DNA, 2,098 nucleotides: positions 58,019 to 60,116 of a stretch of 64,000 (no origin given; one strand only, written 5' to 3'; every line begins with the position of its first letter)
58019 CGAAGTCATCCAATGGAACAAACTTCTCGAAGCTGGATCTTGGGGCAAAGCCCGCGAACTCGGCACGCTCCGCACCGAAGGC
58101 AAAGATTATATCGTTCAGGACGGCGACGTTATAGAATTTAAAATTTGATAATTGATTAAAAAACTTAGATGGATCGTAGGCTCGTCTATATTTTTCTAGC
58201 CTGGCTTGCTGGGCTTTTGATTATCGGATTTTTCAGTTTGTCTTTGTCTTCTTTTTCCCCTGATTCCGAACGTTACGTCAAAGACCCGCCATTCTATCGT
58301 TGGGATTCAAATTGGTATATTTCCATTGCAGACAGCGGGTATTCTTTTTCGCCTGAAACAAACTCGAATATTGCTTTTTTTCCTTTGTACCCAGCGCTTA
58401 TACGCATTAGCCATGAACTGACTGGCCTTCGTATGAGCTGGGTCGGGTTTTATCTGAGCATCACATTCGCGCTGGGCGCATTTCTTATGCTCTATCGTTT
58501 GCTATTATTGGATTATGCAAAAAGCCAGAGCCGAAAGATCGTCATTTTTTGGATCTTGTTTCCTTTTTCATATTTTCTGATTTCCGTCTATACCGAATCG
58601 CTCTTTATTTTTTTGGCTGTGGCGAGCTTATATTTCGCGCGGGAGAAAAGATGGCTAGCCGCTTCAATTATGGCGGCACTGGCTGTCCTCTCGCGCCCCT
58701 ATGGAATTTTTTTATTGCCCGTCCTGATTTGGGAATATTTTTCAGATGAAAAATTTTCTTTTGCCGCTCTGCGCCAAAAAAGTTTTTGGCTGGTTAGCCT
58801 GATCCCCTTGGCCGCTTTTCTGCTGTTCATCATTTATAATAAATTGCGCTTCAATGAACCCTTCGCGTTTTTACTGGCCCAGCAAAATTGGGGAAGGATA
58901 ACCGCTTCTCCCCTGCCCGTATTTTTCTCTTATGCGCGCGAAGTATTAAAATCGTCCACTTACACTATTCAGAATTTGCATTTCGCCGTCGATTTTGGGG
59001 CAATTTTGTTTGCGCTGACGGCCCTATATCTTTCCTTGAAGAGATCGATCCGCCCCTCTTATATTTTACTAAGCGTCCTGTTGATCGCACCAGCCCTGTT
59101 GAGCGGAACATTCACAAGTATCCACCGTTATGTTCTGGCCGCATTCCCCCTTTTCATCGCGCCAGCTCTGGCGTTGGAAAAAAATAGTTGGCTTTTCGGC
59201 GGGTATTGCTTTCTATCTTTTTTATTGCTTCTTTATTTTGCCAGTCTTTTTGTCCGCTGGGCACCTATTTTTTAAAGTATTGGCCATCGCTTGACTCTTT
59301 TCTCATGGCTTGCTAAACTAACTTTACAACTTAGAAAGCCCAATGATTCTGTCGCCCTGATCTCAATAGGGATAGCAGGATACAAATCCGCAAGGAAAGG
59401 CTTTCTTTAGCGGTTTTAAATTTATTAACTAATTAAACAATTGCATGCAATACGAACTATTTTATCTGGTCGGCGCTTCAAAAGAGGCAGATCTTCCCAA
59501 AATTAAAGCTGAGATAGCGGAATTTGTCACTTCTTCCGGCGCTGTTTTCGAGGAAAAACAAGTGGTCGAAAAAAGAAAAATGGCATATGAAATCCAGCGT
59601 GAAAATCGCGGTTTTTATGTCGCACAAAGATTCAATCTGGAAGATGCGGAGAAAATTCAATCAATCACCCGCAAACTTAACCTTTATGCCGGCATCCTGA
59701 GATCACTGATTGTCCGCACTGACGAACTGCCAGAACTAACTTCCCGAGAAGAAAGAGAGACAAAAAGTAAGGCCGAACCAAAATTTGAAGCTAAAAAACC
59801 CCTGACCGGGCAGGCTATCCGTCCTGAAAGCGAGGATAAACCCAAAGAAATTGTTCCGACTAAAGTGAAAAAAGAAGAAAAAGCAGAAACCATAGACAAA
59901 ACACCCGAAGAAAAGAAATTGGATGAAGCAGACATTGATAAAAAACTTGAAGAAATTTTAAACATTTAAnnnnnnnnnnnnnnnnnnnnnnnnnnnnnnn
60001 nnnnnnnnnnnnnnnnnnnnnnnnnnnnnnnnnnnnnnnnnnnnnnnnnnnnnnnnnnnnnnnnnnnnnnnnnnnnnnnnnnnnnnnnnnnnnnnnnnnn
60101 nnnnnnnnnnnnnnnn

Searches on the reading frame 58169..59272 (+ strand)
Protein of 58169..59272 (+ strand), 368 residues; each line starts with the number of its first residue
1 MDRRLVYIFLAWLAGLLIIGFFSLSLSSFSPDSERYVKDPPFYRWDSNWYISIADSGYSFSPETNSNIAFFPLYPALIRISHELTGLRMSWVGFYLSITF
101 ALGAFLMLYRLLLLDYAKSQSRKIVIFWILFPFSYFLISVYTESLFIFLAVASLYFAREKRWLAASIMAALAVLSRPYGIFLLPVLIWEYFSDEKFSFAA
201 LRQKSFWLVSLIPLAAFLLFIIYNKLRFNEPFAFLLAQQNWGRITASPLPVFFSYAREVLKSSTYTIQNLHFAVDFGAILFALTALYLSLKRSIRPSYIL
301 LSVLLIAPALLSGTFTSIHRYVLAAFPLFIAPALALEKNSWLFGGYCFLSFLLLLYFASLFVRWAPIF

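Call 6: search_protein_families(library=pfam, proteins=[window:58169-59272:+], max_evalue=0.001)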
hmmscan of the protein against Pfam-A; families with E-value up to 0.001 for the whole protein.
window:58169-59272:+ (368 aa): 1 family
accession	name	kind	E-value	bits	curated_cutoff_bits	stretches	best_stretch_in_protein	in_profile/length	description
PF04188.19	Mannosyl_trans2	-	1.1e-08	35.3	22.4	1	37-191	55-214/443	Mannosyltransferase (PIG-V)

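Call 39: search_protein_families(library=ncbifam, proteins=[window:58169-59272:+], max_evalue=0.001)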
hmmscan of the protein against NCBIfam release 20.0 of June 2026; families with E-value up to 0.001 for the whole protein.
window:58169-59272:+ (368 aa): 1 family
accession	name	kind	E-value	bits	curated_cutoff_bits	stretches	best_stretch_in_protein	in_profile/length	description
NF046093.1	AZOBR_p60025_fam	subfamily_domain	3.2e-06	26.5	150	1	73-202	96-219/232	AZOBR_p60025 family cell surface glycopolymer formation protein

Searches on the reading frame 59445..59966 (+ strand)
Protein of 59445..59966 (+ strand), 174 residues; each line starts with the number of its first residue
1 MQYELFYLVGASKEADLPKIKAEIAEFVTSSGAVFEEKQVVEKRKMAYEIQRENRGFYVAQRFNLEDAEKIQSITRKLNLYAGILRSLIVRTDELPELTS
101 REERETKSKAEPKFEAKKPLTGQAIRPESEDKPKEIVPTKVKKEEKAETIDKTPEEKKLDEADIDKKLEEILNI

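Call 6: search_protein_families(library=pfam, proteins=[window:59445-59966:+], max_evalue=0.001)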
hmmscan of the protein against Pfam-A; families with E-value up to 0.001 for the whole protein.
window:59445-59966:+ (174 aa): 1 family
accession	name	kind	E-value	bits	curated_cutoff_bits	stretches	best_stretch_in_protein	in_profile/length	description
PF01250.22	Ribosomal_S6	-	7.4e-15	55.4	27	1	2-91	1-90/90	Ribosomal protein S6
